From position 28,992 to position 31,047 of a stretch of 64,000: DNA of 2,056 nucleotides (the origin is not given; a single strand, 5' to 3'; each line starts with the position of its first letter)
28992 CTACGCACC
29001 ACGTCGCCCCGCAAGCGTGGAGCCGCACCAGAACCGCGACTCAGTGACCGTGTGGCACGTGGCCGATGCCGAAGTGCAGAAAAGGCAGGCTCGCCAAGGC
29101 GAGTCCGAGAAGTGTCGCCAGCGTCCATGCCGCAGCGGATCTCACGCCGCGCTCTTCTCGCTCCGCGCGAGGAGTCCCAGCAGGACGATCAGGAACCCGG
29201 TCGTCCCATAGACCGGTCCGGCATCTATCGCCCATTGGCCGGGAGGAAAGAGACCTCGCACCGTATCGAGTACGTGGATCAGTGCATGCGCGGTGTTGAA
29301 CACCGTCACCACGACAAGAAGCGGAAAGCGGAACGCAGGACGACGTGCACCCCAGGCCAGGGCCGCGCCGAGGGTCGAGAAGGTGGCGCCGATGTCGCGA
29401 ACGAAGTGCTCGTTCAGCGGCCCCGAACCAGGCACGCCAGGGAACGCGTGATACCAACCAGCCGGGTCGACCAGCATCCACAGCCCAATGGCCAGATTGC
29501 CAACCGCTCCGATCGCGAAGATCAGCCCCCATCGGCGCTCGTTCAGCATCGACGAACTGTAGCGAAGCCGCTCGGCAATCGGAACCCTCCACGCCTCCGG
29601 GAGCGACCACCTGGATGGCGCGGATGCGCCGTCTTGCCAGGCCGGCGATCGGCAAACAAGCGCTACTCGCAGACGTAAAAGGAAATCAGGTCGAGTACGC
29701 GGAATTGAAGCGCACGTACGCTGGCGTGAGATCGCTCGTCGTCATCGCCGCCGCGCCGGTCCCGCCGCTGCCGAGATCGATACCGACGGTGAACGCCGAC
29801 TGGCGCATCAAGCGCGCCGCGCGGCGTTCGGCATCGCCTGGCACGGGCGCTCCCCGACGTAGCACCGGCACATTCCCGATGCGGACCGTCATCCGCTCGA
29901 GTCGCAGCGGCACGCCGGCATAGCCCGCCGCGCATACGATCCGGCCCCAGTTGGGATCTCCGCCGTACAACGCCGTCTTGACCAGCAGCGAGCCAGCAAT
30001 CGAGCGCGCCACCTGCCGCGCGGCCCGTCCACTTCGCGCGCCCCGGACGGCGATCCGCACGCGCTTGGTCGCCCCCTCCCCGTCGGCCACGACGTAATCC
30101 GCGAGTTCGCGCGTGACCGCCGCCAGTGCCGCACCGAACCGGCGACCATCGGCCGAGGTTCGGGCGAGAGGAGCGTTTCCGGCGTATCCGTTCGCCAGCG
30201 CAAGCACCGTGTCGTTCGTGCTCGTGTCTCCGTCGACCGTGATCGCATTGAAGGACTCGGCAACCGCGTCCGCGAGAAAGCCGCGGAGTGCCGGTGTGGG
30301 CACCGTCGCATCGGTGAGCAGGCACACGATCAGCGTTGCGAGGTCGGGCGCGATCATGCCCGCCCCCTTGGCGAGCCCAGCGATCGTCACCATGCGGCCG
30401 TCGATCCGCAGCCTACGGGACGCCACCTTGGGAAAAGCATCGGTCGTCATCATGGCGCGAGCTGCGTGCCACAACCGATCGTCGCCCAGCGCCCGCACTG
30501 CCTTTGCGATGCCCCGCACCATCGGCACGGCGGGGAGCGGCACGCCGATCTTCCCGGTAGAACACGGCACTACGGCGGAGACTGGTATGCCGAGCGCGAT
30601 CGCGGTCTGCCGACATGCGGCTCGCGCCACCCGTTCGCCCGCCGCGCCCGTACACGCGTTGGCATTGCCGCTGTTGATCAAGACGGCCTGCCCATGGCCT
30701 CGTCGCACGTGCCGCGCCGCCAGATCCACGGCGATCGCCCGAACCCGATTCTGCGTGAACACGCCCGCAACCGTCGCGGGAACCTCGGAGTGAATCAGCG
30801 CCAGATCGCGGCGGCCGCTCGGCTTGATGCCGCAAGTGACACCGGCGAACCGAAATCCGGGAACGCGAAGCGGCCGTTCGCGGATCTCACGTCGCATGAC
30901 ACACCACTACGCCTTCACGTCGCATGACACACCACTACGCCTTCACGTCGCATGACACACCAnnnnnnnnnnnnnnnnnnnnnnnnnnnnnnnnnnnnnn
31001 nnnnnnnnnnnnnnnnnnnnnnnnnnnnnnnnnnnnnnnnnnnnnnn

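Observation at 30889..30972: Perfect 28-bp triplication of the secA-stop / argJ-start junction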

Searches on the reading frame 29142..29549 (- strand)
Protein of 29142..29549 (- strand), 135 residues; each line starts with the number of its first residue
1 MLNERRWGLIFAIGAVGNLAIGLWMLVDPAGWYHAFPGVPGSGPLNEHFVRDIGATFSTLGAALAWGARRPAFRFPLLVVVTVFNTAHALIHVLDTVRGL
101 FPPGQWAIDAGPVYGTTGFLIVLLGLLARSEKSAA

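Call 54: find_encoding_contigs(protein=window:29142-29549:-, flank=5000, max_places=6)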
Protein window:29142-29549:- (135 aa): 1 contig read that carries it; 1 place shown.
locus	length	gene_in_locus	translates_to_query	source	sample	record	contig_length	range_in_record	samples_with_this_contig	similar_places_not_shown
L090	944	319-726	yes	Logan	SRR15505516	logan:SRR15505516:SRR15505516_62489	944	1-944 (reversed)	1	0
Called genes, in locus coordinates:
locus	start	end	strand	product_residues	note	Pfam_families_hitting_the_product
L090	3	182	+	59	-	?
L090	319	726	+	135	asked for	-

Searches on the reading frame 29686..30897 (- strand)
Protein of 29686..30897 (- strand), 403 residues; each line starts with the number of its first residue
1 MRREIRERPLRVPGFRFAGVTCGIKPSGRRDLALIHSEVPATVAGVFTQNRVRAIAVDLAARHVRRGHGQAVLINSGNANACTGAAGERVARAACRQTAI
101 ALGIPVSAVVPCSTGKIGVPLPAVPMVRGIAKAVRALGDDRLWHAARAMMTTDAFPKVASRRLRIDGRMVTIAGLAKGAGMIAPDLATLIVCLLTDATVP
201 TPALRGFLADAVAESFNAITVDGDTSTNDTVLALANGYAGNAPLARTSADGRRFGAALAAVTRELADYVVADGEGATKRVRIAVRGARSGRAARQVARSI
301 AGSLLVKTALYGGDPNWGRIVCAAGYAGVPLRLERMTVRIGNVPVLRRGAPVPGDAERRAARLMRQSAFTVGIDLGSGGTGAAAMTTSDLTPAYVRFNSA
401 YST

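Call 7: search_protein_families(library=ncbifam, proteins=[window:29686-30897:-])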
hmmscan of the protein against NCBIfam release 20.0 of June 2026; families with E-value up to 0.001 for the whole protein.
window:29686-30897:- (403 aa): 2 families
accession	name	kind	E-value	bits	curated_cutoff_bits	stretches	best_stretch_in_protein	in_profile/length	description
NF003802.0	PRK05388.1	equivalog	3.3e-135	450.7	351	1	12-403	10-400/400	bifunctional glutamate N-acetyltransferase/amino-acid acetyltransferase ArgJ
TIGR00120.1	ArgJ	equivalog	1.1e-111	373.6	298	1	12-403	8-405/405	bifunctional ornithine acetyltransferase/N-acetylglutamate synthase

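Call 8: find_encoding_contigs(protein=window:29686-30897:-, flank=6000, max_places=10)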
Protein window:29686-30897:- (403 aa): no gene with exactly this product is on record in the collection.

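Call 9: find_related_loci(query=window:29686-30897:-, collection=genome_contigs, flank=4000)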
Query window:29686-30897:- (403 aa) in genome_contigs; peptide patterns used: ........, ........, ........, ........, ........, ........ (x = any residue, [..] = any of these).
600 stretches matched a pattern (row limit reached: there are more); 587 encode a relative of the query (tblastn E <= 1e-3); the best 80 are kept; 80 distinct loci.
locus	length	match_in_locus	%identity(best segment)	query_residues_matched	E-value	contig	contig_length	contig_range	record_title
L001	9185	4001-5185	51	8-403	3e-110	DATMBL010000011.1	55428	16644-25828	MAG TPA_asm: Candidatus Eisenbacteria bacterium isolate SMAG_U13352 k141_31126, whole genome shotgun sequence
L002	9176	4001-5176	47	10-403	1e-109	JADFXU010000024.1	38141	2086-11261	MAG: Nitrospirae bacterium isolate nDJH15bin8 nDJH15_bin8_NODE_24_length_38141_cov_7.025622, whole genome shotgun sequen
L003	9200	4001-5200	54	1-403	9e-108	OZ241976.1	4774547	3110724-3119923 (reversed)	MAG: uncultured Candidatus Binatia bacterium isolate 2be43a5b-f59f-4a3e-ac31-0248d4889e07 genome assembly, chromosome: 1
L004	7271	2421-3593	46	10-401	7e-106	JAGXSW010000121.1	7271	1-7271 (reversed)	MAG: Syntrophaceae bacterium isolate CROMO_BS_212_2_0 c_000000429698, whole genome shotgun sequence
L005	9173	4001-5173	44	11-403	2e-105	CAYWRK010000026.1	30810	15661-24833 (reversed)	MAG TPA_asm: uncultured Nitrospiraceae bacterium isolate SRP302447_co1_424 genome assembly, contig: NODE_4022_length_308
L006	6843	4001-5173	45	10-403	2e-105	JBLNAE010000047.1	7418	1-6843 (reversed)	MAG: Ignavibacteriales bacterium isolate MAG185 PRJNA951521_bin43_renamed_46, whole genome shotgun sequence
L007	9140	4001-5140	49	23-403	1e-104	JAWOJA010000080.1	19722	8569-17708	MAG: Kiritimatiellia bacterium isolate CWP6-1.bin.133 k191_2032245, whole genome shotgun sequence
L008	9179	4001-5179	45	8-403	3e-104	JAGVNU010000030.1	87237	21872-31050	MAG: Thermodesulfovibrionia bacterium isolate DeMMO3_26 c_000000002185, whole genome shotgun sequence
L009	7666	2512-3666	54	14-403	1e-103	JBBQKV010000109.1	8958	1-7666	MAG: Acidobacteriota bacterium isolate Co_metawrap_566 Cmw_566_k141_27200075_length_8958_cov_101.0000, whole genome shot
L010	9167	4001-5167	44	12-403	1e-102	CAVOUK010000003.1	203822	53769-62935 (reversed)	MAG: Thermodesulfovibrionia bacterium isolate MFD10007.bin.2.208 genome assembly, contig: contig_12247, whole genome sho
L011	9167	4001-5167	44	13-403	1e-102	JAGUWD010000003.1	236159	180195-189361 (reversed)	MAG: Thermodesulfovibrionales bacterium isolate DeMMO5_1 c_000000013256, whole genome shotgun sequence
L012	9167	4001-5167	44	12-403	1e-102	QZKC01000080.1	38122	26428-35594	MAG: Nitrospiraceae bacterium isolate SURF_23 Ga0104751_1001562, whole genome shotgun sequence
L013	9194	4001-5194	47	5-403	3e-102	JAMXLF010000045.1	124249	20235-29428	MAG: Geobacteraceae bacterium isolate Bin.003_Forest k127_3591349, whole genome shotgun sequence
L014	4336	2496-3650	53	14-403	2e-101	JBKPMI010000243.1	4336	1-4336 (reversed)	MAG: Acidobacteriota bacterium isolate GS_HAYS_MAG_00070 GS_HAYS_000002932420, whole genome shotgun sequence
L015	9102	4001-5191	44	5-403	8e-100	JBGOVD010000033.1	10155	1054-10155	MAG: Dissulfurispiraceae bacterium isolate OBJ_0618_7090110_123 k141_1586209_length_10155_cov_19.0000, whole genome shot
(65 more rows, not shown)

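Call 10: find_homologous_proteins(query=window:29686-30897:-, max_evalue=1e-80)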
Query window:29686-30897:- (403 aa): 4035 proteins with E <= 1e-80 among 8000 candidates; the best 120 are listed.
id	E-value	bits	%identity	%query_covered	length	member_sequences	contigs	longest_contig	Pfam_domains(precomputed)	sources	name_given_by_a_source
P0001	2.1e-230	782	91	100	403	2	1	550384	PF01960.24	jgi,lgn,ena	-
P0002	1.9e-220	750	89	100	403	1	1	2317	PF01960.24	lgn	-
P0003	1.3e-189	648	80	100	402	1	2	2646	PF01960.24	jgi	jgi:glutamate N-acetyltransferase/amino-acid N-acetyltransferase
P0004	4.3e-187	640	78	100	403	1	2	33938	PF01960.24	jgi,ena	-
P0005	5.6e-185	633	77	100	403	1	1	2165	PF01960.24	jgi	jgi:glutamate N-acetyltransferase/amino-acid N-acetyltransferase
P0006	4.3e-184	630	77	100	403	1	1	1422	PF01960.24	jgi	jgi:glutamate N-acetyltransferase/amino-acid N-acetyltransferase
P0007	3.3e-176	604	74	100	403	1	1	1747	PF01960.24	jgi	-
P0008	3.9e-175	600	73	100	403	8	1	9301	PF01960.24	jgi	jgi:glutamate N-acetyltransferase/amino-acid N-acetyltransferase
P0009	6.8e-174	596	74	100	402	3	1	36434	PF01960.24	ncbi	-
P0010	5.0e-173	594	74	99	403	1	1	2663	PF01960.24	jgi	jgi:glutamate N-acetyltransferase/amino-acid N-acetyltransferase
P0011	7.3e-171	586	75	97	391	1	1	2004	PF01960.24,PF23924.2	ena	-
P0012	9.8e-171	586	72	100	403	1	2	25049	PF01960.24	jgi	jgi:glutamate N-acetyltransferase/amino-acid N-acetyltransferase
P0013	3.3e-170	584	73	100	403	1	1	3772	PF01960.24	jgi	jgi:glutamate N-acetyltransferase/amino-acid N-acetyltransferase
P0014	8.3e-170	583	72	100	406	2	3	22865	PF01960.24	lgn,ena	-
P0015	8.8e-170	583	72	100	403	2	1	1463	PF01960.24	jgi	jgi:glutamate N-acetyltransferase / amino-acid N-acetyltransferase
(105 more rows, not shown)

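Call 11: find_encoding_contigs(protein=P0001, flank=10000, max_places=4)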
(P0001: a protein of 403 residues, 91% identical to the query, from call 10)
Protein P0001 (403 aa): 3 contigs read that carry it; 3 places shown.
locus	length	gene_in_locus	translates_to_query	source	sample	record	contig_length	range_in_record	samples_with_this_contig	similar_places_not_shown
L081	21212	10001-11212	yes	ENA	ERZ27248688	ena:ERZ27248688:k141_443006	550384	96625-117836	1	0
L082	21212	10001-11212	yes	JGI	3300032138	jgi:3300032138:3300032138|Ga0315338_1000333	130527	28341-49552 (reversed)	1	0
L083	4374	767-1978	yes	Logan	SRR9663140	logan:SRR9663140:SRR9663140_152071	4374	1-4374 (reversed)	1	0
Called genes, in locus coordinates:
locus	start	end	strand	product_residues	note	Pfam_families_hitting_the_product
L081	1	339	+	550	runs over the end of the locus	PF02776:TPP_enzyme_N, PF00205:TPP_enzyme_M, PF02775:TPP_enzyme_C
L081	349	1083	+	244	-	PF00994:MoCF_biosynth, PF24102:FLAD1_M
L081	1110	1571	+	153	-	-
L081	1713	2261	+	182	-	PF10604:Polyketide_cyc2 (weak)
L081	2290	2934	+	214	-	PF01926:MMR_HSR1, PF02421:FeoB_N, PF03193:RsgA_GTPase (faint), PF00009:GTP_EFTU (weak)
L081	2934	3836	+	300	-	PF00535:Glycos_transf_2, PF10111:Glyco_tranf_2_2, PF13641:Glyco_tranf_2_3, PF10111:Glyco_tranf_2_2 (weak)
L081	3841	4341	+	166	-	-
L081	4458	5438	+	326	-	PF20903:SPL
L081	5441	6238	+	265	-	PF01177:Asp_Glu_race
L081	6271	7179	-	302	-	PF00378:ECH_1, PF16113:ECH_2, PF00378:ECH_1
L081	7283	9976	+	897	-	PF07517:SecA_DEAD, PF01043:SecA_PP_bind, PF21090:P-loop_SecA, PF07516:SecA_SW, PF02810:SEC-C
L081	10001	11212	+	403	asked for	PF01960:ArgJ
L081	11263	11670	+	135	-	-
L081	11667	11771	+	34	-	-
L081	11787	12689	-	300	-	-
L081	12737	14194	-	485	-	PF02934:GatB_N, PF02637:GatB_Yqey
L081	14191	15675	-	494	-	PF01425:Amidase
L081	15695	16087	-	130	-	PF02686:GatC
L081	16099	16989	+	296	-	PF10340:Say1_Mug180, PF20434:BD-FAE, PF07859:Abhydrolase_3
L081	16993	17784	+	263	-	PF00106:adh_short, PF01370:Epimerase (weak), PF08659:KR, PF13561:adh_short_C2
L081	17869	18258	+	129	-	PF02021:UPF0102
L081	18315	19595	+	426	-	PF02403:Seryl_tRNA_N, PF00587:tRNA-synt_2b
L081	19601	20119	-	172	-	PF00293:NUDIX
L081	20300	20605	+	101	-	-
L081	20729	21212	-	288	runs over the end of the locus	PF22622:MFE-2_hydrat-2_N, PF13452:FAS1_DH_region (faint), PF01575:MaoC_dehydratas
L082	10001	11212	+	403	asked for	PF01960:ArgJ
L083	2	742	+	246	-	?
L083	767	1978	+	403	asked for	PF01960:ArgJ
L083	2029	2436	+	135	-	-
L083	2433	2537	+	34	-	-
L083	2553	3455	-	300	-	-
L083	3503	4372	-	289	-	?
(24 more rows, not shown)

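Call 12: find_encoding_contigs(protein=P0002, flank=10000, max_places=4)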
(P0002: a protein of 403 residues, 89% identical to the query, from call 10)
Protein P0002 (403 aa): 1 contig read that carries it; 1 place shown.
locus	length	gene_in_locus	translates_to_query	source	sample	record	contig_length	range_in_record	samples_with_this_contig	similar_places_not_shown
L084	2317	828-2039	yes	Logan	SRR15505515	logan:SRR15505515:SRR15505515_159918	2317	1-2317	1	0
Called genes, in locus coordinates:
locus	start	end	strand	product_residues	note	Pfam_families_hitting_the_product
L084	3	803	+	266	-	?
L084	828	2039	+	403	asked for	PF01960:ArgJ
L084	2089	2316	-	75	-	?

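Call 13: find_encoding_contigs(protein=P0004, flank=10000, max_places=4)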
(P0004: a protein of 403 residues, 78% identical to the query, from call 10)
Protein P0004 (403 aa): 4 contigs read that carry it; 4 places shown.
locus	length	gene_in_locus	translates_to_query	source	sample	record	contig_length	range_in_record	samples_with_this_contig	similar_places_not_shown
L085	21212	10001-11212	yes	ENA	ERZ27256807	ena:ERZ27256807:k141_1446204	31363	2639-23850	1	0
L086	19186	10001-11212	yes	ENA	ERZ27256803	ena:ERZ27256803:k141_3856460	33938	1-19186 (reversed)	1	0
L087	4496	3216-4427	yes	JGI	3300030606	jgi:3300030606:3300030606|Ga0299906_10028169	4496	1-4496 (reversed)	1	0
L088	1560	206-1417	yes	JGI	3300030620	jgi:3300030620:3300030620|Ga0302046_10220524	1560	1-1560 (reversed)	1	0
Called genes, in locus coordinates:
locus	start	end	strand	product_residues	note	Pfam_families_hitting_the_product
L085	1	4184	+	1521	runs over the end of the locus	-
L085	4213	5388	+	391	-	PF20903:SPL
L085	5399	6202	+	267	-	PF01177:Asp_Glu_race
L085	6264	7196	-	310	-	PF00378:ECH_1, PF16113:ECH_2, PF00378:ECH_1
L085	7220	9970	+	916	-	PF07517:SecA_DEAD, PF01043:SecA_PP_bind, PF21090:P-loop_SecA, PF07516:SecA_SW, PF02810:SEC-C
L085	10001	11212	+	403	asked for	PF01960:ArgJ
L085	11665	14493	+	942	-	PF03924:CHASE, PF00989:PAS, PF08448:PAS_4, PF13426:PAS_9, PF00512:HisKA, PF02518:HATPase_c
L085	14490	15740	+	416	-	PF00072:Response_reg, PF00512:HisKA, PF02518:HATPase_c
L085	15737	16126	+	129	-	PF00072:Response_reg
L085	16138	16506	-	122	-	PF00072:Response_reg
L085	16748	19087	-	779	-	PF05231:MASE1, PF00989:PAS, PF08448:PAS_4, PF13426:PAS_9, PF00989:PAS, PF08448:PAS_4, PF13188:PAS_8 (weak), PF02518:HATPase_c, +3 more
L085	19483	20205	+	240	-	PF00072:Response_reg, PF00196:GerE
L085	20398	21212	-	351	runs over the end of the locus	-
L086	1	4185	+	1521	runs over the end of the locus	-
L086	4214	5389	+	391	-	PF20903:SPL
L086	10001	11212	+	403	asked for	PF01960:ArgJ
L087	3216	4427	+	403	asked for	PF01960:ArgJ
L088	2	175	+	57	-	?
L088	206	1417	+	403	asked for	PF01960:ArgJ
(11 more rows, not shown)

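Call 45: list_cluster_members(proteins=[P0001, P0002, P0003])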
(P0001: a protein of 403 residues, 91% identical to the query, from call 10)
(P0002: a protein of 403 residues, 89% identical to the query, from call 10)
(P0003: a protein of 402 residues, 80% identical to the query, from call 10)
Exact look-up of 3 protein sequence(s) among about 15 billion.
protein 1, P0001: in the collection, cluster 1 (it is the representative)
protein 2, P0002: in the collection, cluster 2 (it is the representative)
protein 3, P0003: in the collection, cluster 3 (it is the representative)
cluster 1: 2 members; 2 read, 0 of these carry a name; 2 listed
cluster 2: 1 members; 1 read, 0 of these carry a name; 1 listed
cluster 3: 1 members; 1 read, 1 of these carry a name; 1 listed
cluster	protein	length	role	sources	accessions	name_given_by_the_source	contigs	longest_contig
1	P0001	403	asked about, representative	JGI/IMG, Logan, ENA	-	-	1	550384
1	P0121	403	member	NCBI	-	-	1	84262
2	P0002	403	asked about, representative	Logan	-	-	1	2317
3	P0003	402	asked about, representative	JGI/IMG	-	glutamate N-acetyltransferase/amino-acid N-acetyltransferase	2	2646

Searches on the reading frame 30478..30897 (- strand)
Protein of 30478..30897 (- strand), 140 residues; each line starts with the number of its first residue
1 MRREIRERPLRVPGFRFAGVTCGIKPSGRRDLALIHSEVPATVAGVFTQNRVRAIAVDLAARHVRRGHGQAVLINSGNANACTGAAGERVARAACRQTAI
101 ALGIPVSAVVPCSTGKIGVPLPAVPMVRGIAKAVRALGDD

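Call 53: find_homologous_proteins(query=window:30478-30897:-, max_evalue=1e-40)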
Query seq(140 aa) (140 aa): 1 proteins with E <= 1e-40 among 1369 candidates.
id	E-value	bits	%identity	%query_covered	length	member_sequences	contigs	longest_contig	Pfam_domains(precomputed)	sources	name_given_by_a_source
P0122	5.2e-42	161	63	98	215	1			PF01960.24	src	-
